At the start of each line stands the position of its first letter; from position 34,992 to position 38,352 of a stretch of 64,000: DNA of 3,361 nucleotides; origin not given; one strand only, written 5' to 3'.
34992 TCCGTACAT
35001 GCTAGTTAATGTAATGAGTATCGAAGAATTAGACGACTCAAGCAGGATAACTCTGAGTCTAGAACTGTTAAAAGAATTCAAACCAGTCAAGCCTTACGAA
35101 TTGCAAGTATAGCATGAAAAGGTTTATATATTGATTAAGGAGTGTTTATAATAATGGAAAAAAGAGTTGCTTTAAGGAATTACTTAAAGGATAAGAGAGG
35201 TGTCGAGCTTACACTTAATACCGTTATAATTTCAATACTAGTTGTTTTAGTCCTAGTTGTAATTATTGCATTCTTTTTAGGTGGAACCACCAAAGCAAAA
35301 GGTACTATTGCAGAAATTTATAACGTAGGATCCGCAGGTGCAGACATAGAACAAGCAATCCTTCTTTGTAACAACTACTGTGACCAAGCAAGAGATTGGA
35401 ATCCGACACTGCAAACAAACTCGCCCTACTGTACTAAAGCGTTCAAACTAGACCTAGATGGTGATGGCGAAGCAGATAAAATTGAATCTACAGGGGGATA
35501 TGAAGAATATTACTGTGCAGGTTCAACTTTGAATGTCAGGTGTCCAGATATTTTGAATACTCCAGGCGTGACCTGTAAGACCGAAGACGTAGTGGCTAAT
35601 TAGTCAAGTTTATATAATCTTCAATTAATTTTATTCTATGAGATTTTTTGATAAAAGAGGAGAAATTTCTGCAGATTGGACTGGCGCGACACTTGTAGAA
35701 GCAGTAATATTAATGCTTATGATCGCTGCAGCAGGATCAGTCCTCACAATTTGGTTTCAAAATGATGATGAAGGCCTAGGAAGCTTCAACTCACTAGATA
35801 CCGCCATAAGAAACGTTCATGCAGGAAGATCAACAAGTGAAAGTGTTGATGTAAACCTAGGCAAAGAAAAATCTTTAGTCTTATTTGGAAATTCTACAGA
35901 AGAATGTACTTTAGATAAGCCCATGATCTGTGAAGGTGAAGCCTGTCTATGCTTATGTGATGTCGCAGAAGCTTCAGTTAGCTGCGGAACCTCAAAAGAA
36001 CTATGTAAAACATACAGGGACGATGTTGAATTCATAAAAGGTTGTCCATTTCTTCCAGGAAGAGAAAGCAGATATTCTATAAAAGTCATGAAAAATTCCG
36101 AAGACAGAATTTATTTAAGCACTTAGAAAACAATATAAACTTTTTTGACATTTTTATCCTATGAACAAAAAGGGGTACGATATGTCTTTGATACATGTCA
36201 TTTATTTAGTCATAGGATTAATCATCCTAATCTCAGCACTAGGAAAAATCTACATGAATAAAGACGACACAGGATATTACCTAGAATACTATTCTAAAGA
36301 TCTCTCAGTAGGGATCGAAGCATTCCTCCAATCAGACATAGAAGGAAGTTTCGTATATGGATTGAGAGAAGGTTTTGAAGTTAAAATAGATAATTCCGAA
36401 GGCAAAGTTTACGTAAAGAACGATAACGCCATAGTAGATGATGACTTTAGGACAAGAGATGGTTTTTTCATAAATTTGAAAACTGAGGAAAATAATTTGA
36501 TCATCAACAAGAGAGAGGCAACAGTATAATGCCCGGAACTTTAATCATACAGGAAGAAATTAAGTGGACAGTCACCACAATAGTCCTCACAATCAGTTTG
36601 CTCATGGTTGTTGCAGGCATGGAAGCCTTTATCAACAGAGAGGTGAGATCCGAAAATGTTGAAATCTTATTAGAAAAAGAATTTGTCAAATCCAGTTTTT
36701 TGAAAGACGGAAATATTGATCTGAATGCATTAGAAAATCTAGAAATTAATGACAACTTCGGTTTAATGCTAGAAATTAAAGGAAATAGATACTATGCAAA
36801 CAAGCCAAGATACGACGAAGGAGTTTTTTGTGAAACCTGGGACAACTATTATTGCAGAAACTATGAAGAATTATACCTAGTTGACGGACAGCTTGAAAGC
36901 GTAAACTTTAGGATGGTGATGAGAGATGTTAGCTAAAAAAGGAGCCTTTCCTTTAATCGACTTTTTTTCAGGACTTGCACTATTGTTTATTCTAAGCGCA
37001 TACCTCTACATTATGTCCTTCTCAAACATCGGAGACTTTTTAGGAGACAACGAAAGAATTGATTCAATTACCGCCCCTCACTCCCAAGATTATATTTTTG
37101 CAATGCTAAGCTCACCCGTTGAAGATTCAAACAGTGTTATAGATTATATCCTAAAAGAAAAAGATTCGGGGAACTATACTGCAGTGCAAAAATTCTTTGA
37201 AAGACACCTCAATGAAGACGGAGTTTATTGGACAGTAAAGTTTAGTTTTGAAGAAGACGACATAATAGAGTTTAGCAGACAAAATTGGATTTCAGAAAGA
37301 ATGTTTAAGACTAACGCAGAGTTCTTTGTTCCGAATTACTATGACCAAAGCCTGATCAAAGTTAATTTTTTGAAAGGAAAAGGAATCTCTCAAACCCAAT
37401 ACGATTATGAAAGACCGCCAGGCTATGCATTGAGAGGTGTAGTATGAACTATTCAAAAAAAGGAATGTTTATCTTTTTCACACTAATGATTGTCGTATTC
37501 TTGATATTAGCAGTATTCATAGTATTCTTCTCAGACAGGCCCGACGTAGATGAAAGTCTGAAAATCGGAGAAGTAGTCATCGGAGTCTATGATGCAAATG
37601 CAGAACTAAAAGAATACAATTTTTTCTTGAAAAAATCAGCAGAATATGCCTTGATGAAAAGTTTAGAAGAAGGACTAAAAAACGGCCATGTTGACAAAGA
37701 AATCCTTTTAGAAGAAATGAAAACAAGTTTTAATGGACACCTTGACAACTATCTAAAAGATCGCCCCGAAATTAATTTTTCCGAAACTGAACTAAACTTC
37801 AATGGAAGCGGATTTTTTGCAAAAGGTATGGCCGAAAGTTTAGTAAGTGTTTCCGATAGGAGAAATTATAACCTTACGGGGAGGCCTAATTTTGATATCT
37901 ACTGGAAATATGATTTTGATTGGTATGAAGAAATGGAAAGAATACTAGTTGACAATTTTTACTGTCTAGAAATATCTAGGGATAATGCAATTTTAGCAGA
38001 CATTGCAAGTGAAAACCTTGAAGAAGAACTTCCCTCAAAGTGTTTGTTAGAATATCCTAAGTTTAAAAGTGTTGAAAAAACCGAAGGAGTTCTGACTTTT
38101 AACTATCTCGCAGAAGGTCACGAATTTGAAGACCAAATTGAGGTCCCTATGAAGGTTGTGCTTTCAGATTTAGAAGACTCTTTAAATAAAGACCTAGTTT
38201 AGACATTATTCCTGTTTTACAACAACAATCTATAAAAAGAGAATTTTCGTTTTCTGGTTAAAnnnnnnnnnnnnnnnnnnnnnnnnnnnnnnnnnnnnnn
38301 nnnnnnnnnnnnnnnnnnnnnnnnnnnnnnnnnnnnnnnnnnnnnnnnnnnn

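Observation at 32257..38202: Minor-pilin battery with a shared K-K/R-G-x-hydrophobic N-terminal signature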

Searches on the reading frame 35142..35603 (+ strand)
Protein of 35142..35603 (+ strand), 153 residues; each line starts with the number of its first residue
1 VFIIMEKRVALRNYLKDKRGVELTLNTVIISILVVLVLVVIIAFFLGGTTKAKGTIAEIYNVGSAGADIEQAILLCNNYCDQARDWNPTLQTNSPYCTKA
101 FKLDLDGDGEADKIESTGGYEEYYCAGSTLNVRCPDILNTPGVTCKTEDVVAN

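Call 6: search_protein_families(library=pfam, max_evalue=0.1, proteins=[window:35142-35603:+])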
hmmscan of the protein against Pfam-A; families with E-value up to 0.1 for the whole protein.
window:35142-35603:+ (153 aa): 3 families
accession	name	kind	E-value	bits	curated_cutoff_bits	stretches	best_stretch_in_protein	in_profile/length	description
PF08999.15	SP_C-Propep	-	0.033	14.4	25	1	28-76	40-88/96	Surfactant protein C, N terminal propeptide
PF12725.13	DUF3810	-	0.034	13.9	28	1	13-101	45-127/311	Protein of unknown function (DUF3810)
PF13800.11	Sigma_reg_N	-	0.077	13.7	26.3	0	23-50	11-38/91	Sigma factor regulator N-terminal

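Call 21: find_homologous_proteins(query=window:35142-35603:+, max_evalue=0.001)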
Query window:35142-35603:+ (153 aa): 25 proteins with E <= 0.001 among 63 candidates.
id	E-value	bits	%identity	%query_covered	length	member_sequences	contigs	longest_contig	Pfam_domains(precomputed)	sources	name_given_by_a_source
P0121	4.8e-94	330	100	97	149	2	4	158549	-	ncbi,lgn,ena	-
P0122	7.5e-46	174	57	95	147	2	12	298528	-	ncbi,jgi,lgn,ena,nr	ncbi:hypothetical protein HOF78_00375 [Candidatus Woesearchaeota archaeon]|jgi:hypothetical protein|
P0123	5.2e-42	161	55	90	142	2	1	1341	-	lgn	-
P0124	1.2e-38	150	52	97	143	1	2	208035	-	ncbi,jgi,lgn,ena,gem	-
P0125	9.2e-38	147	55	86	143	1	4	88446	-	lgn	-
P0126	2.8e-33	133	51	86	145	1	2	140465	-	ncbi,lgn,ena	-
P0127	6.1e-31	125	49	85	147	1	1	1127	-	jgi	-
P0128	2.6e-30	123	49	92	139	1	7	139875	-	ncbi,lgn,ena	-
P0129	3.4e-29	119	53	83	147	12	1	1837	-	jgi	-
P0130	2.9e-28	116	51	87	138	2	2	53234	-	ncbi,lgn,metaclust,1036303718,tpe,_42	metaclust:\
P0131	1.1e-27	115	48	92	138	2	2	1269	-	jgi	-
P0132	2.5e-26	110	49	83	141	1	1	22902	-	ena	-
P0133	5.1e-26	109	45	95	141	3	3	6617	-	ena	-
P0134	1.5e-23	101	51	71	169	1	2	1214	-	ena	-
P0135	3.8e-23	100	45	88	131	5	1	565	-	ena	-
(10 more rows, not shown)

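Call 36: predict_structure(alignment_id=A2)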
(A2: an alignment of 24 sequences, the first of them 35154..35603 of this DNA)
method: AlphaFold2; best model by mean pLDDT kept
length: 149 residues; sequences in the alignment: 24
mean_pLDDT: 78.8   pTM: 0.56
mean pLDDT of the five models: 78.8, 78.5, 78.5, 77.6, 76.9
residues with pLDDT >= 90: 48; 70-90: 57; 50-70: 35; < 50: 9
segments of 3 or more residues with pLDDT < 50: 52-55, 57-60
pLDDT, mean of each block of 10 residues (from residue 1): 60 58 85 88 57 49 78 93 92 90 86 87 91 88 81
secondary structure, 60 per line:
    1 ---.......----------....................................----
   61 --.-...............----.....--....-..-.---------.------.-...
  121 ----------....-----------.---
elements in order: H4-10 H21-56 H65-79 H84-88 H91-94 E118-120 H131-134

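Call 40: fold_search(model_id=the predicted structure, library=pdb)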
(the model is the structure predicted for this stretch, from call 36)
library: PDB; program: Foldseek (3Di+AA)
matches with E <= 10: 0; with E <= 0.001: 0
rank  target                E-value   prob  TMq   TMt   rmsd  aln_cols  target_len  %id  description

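Call 47: search_protein_families(library=ncbifam, max_evalue=0.01, proteins=[window:35154-35603:+])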
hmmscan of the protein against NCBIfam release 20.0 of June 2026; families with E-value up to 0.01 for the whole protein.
window:35154-35603:+ (149 aa): 0 families

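Call 51: search_protein_representatives(alignment_id=A2)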
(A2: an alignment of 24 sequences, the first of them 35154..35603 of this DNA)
Query: 24 sequences, 135 profile positions. Proteins with E-value up to 0.001 (for the whole library): 1603; up to 1e-10: 254; up to 1e-30: 27. The best 150 are listed.
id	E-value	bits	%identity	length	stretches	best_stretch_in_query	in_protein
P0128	8.6e-52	191.1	-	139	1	5-133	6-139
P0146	1.5e-46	174.2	-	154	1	2-132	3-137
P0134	2.6e-42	160.4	-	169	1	2-129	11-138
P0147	1.3e-38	148.4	-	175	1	4-132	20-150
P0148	6.8e-38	146.1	-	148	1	8-133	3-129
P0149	7.7e-37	142.7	-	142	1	10-126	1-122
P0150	1.0e-34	135.8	-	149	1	9-121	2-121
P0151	1.7e-34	135.1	-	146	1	12-129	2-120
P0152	2.5e-34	134.6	-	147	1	11-123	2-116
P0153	2.5e-34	134.6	-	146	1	10-123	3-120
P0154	3.3e-34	134.2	-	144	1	9-126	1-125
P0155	7.7e-34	133.0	-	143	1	10-125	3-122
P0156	5.3e-33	130.3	-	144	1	9-121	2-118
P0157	8.2e-33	129.7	-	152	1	10-126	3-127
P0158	1.6e-32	128.7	-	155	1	9-119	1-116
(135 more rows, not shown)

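Call 54: search_protein_families(library=pfam, alignment_id=A3, max_evalue=0.05)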
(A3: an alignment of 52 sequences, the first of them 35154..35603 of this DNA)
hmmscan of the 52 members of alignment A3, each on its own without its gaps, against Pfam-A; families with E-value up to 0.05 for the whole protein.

A. member 1, window:35154-35603:+ (149 aa): 1 family
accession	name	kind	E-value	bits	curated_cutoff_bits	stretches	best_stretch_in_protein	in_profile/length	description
PF08999.15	SP_C-Propep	-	0.036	14.3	25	0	24-72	40-88/96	Surfactant protein C, N terminal propeptide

B. families by the number of members that match (of 52 scanned): 22 families
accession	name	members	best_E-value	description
PF03137.26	OATP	5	0.0022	Organic Anion Transporter Polypeptide (OATP) family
PF07219.19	HemY_N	5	0.0027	HemY protein N-terminus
PF11337.13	DUF3139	4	0.0002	Protein of unknown function (DUF3139)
PF23489.1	V-ATPase_su_f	3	0.0044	V-type proton ATPase subunit f-like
PF13202.12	EF-hand_5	2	0.0038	EF hand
PF12175.13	WSS_VP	2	0.025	White spot syndrome virus structural envelope protein VP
PF08999.15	SP_C-Propep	2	0.028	Surfactant protein C, N terminal propeptide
PF06103.16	DUF948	1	1.3e-05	Bacterial protein of unknown function (DUF948)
PF25032.1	N-HEAT_ATR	1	0.00061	Serine/threonine-protein kinase ATR, N-HEAT region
PF01917.21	Arch_flagellin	1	0.0029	Archaebacterial flagellin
PF04159.19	NB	1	0.0084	NB glycoprotein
PF13786.12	DUF4179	1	0.014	Domain of unknown function (DUF4179)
PF02553.20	CbiN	1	0.016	Cobalt transport protein component CbiN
PF14985.11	TM140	1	0.025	TM140 protein family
PF14584.11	DUF4446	1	0.028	Protein of unknown function (DUF4446)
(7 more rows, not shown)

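Call 66: search_solved_structures(query=A3, max_evalue=1)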
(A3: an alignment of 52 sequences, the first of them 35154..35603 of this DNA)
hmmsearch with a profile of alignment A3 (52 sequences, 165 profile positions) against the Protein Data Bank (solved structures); distinct sequences matched with E-value up to 1: 0.

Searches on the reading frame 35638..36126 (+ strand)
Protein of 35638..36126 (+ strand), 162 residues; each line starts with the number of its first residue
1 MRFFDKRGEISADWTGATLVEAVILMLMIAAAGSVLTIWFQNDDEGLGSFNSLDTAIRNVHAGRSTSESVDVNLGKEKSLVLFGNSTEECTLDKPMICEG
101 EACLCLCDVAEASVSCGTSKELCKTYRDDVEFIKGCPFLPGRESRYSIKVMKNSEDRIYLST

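Call 6: search_protein_families(library=pfam, max_evalue=0.1, proteins=[window:35638-36126:+])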
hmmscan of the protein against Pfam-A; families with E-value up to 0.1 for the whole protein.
window:35638-36126:+ (162 aa): 1 family
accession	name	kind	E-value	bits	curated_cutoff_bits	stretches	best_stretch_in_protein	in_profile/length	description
PF16019.10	CSRNP_N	-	0.0095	16.3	27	1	82-132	143-198/218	Cysteine/serine-rich nuclear protein N-terminus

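Call 47: search_protein_families(library=ncbifam, max_evalue=0.01, proteins=[window:35638-36126:+])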
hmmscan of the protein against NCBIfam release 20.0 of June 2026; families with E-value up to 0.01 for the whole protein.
window:35638-36126:+ (162 aa): 0 families

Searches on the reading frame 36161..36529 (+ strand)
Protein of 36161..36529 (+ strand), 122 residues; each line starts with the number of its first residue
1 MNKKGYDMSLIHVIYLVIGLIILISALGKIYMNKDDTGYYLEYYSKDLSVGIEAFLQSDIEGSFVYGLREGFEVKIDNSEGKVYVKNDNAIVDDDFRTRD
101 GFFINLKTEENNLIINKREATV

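Call 6: search_protein_families(library=pfam, max_evalue=0.1, proteins=[window:36161-36529:+])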
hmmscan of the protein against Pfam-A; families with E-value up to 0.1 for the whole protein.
window:36161-36529:+ (122 aa): 3 families
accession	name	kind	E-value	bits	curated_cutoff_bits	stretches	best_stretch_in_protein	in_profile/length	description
PF22768.1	SPP1_Dit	-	0.02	15.5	25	1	65-118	35-85/97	Siphovirus-type tail component, C-terminal domain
PF18221.6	MU2_FHA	-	0.051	14.1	29.2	0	8-38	35-67/94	Mutator 2 Fork head associated domain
PF24150.1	C2_SHIP1-2_first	-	0.056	14.2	27.7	0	72-100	19-47/80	SHIP1/2 first C2 domain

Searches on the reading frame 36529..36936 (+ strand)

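Call 6: search_protein_families(library=pfam, max_evalue=0.1, proteins=[window:36529-36936:+])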
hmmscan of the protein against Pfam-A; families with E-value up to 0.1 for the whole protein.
window:36529-36936:+ (135 aa): 1 family
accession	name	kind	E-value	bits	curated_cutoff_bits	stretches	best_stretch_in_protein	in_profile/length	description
PF22502.1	SEN2-like_N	-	0.017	15.8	26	1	97-125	10-40/69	tRNA-intron endonuclease SEN2-like, N-terminal domain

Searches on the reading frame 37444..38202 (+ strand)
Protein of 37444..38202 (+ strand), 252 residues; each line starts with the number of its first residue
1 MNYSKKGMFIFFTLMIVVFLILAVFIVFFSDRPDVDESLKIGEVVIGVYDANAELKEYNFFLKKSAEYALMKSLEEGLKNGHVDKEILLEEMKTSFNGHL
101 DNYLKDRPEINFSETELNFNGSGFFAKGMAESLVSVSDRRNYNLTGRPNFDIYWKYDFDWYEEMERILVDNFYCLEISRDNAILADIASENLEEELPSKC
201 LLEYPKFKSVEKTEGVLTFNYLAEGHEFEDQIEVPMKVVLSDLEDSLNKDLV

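Call 6: search_protein_families(library=pfam, max_evalue=0.1, proteins=[window:37444-38202:+])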
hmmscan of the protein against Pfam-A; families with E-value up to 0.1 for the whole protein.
window:37444-38202:+ (252 aa): 1 family
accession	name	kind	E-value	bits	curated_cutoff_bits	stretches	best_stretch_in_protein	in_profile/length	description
PF12698.13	ABC2_membrane_3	-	0.015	14.9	31.6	1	9-85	3-81/347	ABC-2 family transporter protein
